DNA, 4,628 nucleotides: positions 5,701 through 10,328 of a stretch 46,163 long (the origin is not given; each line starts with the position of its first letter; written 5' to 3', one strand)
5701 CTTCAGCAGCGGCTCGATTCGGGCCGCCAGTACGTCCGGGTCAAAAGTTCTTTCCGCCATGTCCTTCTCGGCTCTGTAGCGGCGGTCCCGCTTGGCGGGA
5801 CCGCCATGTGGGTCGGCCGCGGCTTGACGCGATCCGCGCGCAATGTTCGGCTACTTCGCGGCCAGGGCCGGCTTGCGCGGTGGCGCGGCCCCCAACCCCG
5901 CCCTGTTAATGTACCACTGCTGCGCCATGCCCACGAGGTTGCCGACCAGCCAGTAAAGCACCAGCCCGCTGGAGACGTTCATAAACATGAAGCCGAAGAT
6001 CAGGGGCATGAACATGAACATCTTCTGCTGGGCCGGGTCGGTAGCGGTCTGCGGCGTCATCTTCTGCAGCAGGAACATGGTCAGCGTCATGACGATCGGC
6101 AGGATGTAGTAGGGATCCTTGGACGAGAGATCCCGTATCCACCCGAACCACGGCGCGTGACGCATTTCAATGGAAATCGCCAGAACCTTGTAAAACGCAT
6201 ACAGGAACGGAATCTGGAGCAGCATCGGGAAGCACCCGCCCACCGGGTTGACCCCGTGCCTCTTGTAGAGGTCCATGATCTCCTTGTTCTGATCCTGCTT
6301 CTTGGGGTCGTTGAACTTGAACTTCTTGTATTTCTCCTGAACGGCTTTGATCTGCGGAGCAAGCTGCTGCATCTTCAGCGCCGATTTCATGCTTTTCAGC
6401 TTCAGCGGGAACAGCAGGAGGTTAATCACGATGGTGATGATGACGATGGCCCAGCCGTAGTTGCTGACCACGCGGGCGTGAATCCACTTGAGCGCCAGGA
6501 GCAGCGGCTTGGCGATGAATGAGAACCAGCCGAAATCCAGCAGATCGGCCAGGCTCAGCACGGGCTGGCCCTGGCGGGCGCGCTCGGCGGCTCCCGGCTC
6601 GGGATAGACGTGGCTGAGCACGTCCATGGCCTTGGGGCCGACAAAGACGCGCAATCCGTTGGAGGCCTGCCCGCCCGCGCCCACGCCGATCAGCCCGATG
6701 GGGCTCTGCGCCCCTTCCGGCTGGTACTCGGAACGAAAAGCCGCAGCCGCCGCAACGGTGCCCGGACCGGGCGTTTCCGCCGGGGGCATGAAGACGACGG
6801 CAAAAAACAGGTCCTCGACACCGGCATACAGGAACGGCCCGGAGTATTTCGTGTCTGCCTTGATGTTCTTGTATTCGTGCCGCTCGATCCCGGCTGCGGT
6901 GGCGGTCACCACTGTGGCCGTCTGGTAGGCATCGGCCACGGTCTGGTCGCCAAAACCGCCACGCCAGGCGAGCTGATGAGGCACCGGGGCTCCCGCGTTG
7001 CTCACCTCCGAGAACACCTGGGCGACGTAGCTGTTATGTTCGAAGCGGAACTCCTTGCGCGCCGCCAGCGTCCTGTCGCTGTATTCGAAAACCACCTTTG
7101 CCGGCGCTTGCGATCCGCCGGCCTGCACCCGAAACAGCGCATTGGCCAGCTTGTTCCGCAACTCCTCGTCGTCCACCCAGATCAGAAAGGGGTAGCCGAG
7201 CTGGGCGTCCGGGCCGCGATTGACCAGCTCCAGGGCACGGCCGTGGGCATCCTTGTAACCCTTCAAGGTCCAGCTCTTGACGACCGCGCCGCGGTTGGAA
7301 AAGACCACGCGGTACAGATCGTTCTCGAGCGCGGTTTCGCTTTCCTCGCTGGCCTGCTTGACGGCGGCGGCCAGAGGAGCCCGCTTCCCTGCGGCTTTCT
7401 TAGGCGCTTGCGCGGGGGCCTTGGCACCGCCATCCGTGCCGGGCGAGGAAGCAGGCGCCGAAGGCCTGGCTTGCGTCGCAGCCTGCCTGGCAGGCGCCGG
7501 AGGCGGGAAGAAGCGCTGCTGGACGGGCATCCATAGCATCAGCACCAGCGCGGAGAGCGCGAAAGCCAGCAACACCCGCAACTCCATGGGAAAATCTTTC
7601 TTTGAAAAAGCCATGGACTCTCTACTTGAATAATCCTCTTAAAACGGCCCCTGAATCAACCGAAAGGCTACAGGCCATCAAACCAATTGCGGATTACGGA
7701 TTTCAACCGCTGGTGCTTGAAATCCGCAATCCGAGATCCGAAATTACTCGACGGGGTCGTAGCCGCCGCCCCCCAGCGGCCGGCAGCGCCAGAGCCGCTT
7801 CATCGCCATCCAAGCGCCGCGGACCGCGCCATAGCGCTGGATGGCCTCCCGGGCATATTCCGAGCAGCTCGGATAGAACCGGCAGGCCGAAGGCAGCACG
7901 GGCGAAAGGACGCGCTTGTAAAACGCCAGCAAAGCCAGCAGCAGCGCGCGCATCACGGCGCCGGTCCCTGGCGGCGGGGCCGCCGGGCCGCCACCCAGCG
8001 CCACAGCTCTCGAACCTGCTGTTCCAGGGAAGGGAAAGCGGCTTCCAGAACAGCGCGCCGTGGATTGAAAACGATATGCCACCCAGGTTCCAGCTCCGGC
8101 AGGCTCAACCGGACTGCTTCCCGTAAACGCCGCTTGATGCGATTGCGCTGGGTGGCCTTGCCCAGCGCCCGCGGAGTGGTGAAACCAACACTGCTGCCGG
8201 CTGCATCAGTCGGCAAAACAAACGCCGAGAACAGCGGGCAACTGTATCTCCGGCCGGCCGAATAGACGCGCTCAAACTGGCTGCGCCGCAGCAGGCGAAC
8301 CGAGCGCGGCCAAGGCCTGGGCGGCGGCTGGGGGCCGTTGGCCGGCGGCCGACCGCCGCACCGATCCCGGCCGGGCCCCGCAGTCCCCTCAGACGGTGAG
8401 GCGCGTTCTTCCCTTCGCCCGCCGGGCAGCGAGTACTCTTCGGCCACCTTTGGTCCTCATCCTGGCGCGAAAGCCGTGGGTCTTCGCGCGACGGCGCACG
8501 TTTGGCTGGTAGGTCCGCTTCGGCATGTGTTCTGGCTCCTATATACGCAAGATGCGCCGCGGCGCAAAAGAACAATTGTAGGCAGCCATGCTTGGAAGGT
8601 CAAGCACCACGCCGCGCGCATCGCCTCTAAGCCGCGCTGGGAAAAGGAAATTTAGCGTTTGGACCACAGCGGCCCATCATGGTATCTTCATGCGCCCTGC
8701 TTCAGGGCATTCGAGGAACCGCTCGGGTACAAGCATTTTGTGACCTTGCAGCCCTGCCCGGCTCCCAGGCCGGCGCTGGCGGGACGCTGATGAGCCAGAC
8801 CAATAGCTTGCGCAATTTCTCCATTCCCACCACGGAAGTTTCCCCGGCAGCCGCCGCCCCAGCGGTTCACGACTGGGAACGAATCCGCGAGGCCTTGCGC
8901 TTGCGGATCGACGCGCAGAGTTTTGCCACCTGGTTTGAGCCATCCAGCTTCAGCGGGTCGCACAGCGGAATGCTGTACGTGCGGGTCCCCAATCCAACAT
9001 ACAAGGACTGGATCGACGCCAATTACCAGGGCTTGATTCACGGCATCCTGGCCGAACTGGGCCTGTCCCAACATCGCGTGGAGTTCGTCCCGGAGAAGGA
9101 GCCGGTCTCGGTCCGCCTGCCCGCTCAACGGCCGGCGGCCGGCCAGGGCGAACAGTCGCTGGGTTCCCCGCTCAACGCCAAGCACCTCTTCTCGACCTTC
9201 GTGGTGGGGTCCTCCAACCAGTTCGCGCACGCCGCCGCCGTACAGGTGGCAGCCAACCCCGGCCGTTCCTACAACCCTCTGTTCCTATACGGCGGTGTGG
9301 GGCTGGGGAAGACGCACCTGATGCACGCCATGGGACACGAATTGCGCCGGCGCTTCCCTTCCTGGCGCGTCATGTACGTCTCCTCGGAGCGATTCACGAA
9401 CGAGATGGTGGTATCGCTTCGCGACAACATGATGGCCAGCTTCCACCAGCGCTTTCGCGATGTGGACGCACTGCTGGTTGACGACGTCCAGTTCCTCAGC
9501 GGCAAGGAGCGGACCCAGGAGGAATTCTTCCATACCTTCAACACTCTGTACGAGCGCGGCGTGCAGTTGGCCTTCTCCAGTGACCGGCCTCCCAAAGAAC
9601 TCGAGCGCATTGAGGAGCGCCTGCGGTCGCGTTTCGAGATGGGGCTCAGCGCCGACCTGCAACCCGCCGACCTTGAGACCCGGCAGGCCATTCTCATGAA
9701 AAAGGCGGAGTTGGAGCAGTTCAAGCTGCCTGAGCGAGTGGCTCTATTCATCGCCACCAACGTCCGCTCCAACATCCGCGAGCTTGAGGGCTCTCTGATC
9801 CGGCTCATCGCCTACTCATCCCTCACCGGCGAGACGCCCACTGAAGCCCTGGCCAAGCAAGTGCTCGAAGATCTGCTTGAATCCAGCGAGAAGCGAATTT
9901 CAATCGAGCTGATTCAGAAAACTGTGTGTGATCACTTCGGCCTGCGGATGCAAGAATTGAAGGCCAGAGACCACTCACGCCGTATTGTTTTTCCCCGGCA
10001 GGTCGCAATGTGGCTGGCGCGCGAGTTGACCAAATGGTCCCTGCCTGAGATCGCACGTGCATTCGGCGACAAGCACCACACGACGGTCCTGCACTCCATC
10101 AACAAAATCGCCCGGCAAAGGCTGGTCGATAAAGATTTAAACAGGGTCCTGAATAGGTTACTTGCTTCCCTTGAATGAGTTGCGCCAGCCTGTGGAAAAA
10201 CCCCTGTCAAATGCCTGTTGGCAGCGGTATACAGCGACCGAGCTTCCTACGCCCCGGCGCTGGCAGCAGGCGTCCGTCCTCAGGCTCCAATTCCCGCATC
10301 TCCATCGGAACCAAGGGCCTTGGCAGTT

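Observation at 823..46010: Pervasive hairpins whose arms are tandem arrays of short (mostly 7-nt) units, with a different unit at different loci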

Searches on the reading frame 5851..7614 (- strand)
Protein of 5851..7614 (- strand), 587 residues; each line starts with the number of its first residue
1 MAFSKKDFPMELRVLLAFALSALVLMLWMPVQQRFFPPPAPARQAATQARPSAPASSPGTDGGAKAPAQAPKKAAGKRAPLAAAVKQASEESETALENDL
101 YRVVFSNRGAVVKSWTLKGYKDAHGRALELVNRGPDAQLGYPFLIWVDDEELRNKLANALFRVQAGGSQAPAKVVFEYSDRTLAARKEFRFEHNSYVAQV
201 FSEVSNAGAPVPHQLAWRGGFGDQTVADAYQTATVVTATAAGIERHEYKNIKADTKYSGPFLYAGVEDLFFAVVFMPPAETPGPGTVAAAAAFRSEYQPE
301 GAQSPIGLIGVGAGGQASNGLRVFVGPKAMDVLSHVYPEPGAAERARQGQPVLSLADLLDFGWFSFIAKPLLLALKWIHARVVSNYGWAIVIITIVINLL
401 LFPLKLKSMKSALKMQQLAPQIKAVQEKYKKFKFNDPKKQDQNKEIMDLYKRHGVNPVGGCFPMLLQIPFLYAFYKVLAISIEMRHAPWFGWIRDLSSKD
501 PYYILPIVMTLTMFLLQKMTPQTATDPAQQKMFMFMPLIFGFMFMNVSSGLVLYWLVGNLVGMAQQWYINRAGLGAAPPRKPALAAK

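Call 9: search_protein_families(library=pfam, proteins=[window:5851-7614:-])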
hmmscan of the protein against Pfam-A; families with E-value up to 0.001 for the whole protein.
window:5851-7614:- (587 aa): 2 families
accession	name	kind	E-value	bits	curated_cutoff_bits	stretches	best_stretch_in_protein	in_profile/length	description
PF02096.25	60KD_IMP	-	1.6e-59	200.9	35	1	386-571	1-163/163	60Kd inner membrane protein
PF14849.12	YidC_periplas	-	5.7e-22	79.4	24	1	95-372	3-281/283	YidC periplasmic domain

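Call 17: find_homologous_proteins(query=window:5851-7614:-, max_evalue=1e-50)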
Query window:5851-7614:- (587 aa): 3962 proteins with E <= 1e-50 among 8000 candidates; the best 120 are listed.
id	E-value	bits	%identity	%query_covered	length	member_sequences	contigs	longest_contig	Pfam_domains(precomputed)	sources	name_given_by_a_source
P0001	0.0e+0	1266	95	100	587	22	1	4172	PF02096.27,PF14849.13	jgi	-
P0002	0.0e+0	1224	91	100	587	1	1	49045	PF02096.27,PF14849.13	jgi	-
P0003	0.0e+0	1204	89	100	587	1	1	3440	PF02096.27,PF14849.13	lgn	-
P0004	1.4e-286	970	71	100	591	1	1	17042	PF02096.27,PF14849.13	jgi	jgi:YidC/Oxa1 family membrane protein insertase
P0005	5.5e-253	859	66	98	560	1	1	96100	PF02096.27,PF14849.13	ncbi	-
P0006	2.8e-251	854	64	100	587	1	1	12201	PF02096.27,PF14849.13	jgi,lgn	-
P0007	1.7e-249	848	65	98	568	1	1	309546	PF02096.27,PF14849.13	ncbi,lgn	-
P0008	1.7e-249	848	64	98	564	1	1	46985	PF02096.27,PF14849.13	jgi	-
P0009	1.1e-248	845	64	100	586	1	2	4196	PF02096.27,PF14849.13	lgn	-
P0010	2.9e-246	837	64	98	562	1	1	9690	PF02096.27,PF14849.13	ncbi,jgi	-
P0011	2.0e-240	818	62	99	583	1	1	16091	PF02096.27,PF14849.13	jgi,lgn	jgi:YidC/Oxa1 family membrane protein insertase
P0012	4.0e-228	777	64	86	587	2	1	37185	PF02096.27,PF14849.13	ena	-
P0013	1.9e-227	775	60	92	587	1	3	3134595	PF02096.27,PF14849.13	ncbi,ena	-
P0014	5.6e-227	773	59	99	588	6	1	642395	PF02096.27,PF14849.13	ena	-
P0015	8.3e-227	773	58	100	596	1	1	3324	PF02096.27,PF14849.13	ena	-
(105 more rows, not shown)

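Call 18: find_encoding_contigs(protein=P0002, flank=10000, max_places=3)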
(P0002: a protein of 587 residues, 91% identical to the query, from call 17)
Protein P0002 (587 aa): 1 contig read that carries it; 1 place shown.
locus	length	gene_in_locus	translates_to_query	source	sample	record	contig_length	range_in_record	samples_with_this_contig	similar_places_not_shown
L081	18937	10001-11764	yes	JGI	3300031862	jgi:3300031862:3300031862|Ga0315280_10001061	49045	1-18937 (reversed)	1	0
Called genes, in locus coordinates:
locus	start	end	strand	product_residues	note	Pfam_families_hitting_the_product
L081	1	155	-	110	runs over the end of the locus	-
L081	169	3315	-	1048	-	-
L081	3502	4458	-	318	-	PF13349:DUF4097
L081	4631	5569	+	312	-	PF00850:Hist_deacetyl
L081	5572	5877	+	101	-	-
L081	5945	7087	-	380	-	PF00712:DNA_pol3_beta, PF02767:DNA_pol3_beta_2, PF02768:DNA_pol3_beta_3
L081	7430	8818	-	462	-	PF11638:DnaA_N, PF00308:Bac_DnaA, PF01695:IstB_IS21, PF08299:Bac_DnaA_C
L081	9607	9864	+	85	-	PF01809:YidD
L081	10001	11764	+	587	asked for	PF14849:YidC_periplas, PF02096:60KD_IMP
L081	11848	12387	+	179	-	PF01424:R3H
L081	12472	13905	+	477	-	PF10396:TrmE_N, PF12631:MnmE_helical, PF00009:GTP_EFTU (faint), PF01926:MMR_HSR1, PF02421:FeoB_N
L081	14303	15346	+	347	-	-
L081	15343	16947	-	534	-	PF01170:UPF0020 (weak)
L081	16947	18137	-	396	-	PF01555:N6_N4_Mtase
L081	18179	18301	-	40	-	-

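Call 19: find_encoding_contigs(protein=P0004, flank=10000, max_places=3)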
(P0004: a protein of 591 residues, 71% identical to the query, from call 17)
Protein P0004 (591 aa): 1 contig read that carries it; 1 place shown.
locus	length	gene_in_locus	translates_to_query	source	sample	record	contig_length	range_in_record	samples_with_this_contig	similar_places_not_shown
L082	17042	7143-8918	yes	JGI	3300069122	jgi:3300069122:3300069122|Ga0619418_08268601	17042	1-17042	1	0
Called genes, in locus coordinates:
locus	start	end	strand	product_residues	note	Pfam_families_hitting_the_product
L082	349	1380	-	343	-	PF13349:DUF4097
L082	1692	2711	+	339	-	PF00850:Hist_deacetyl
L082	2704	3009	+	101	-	-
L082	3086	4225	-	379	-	PF00712:DNA_pol3_beta, PF02767:DNA_pol3_beta_2, PF02768:DNA_pol3_beta_3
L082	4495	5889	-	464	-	PF11638:DnaA_N, PF13401:AAA_22 (faint), PF00308:Bac_DnaA, PF03969:AFG1_ATPase (faint), PF01695:IstB_IS21 (weak), PF00004:AAA (weak), PF08299:Bac_DnaA_C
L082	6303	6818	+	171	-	PF00825:Ribonuclease_P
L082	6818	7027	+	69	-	PF01809:YidD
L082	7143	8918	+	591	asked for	PF14849:YidC_periplas, PF02096:60KD_IMP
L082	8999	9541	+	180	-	PF01424:R3H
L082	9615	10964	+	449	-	PF10396:TrmE_N, PF12631:MnmE_helical, PF01926:MMR_HSR1, PF02421:FeoB_N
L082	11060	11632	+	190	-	PF02441:Flavoprotein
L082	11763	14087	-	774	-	PF01966:HD (weak), PF19276:HD_assoc_2 (weak)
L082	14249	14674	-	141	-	-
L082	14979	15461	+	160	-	-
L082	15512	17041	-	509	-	?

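Call 20: find_encoding_contigs(protein=P0005, flank=10000, max_places=3)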
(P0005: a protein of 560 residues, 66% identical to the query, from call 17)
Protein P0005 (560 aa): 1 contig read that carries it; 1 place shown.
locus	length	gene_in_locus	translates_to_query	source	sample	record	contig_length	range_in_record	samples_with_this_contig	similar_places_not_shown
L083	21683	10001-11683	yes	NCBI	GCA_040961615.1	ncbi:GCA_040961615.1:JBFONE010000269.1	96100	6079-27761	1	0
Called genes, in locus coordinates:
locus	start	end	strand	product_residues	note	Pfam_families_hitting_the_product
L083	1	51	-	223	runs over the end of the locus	PF02581:TMP-TENI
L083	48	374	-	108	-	-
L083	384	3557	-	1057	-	-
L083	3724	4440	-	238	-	PF13349:DUF4097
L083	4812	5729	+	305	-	PF00850:Hist_deacetyl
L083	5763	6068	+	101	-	-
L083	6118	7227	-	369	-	PF00712:DNA_pol3_beta, PF02767:DNA_pol3_beta_2, PF02768:DNA_pol3_beta_3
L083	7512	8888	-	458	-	PF11638:DnaA_N, PF00308:Bac_DnaA, PF03969:AFG1_ATPase (faint), PF01695:IstB_IS21, PF00004:AAA (weak), PF08299:Bac_DnaA_C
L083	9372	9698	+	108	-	PF00825:Ribonuclease_P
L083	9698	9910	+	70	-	PF01809:YidD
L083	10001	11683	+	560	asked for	PF14849:YidC_periplas, PF02096:60KD_IMP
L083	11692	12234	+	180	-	PF01424:R3H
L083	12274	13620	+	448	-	PF10396:TrmE_N, PF12631:MnmE_helical, PF01926:MMR_HSR1, PF02421:FeoB_N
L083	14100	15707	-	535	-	PF05170:AsmA, PF05359:DUF748, PF13116:YhdP (faint)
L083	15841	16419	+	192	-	PF02441:Flavoprotein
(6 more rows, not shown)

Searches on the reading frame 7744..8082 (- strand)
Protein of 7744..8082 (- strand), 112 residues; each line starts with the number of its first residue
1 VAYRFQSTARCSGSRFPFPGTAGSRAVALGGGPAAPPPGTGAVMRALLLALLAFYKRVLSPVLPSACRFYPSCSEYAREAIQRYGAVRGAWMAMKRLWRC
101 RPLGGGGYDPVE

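Call 50: search_protein_families(library=pfam, proteins=[window:7744-8082:-], max_evalue=0.001)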
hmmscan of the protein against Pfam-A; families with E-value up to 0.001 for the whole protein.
window:7744-8082:- (112 aa): 1 family
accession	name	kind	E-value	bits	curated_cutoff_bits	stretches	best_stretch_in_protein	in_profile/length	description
PF01809.23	YidD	-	4.4e-29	100.5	27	1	46-111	2-67/67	Putative membrane protein insertion efficiency factor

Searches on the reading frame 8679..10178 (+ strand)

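Call 9: search_protein_families(library=pfam, proteins=[window:8679-10178:+])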
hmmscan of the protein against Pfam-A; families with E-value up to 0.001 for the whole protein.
window:8679-10178:+ (499 aa): 9 families
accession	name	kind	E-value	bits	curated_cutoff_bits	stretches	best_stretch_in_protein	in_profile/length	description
PF00308.24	Bac_DnaA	-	2.1e-70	236.5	23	1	165-325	1-161/162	Bacterial DnaA ATPAse domain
PF08299.17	Bac_DnaA_C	-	1.3e-27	96.1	31.5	1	409-477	1-69/69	Bacterial dnaA protein helix-turn-helix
PF11638.13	DnaA_N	-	5.7e-12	45.6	24.6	1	66-124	4-63/65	DnaA N-terminal domain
PF01695.23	IstB_IS21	-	9.1e-08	32.3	24.1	1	201-294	95-186/238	IstB-like ATP binding protein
PF03969.22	AFG1_ATPase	-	2.4e-05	23.9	27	1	199-310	62-173/361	AFG1-like ATPase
PF00004.35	AAA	-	4.1e-05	24.5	21.2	1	202-320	2-124/131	ATPase family associated with various cellular activities (AAA)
PF13191.12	AAA_16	-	4.3e-05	24.5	32.6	1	176-291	3-124/167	AAA ATPase domain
PF13401.12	AAA_22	-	0.00029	21.6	27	0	200-292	7-109/130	AAA domain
PF22688.2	Hda_lid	-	0.0004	20.7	27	0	334-376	3-45/65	Hda, lid domain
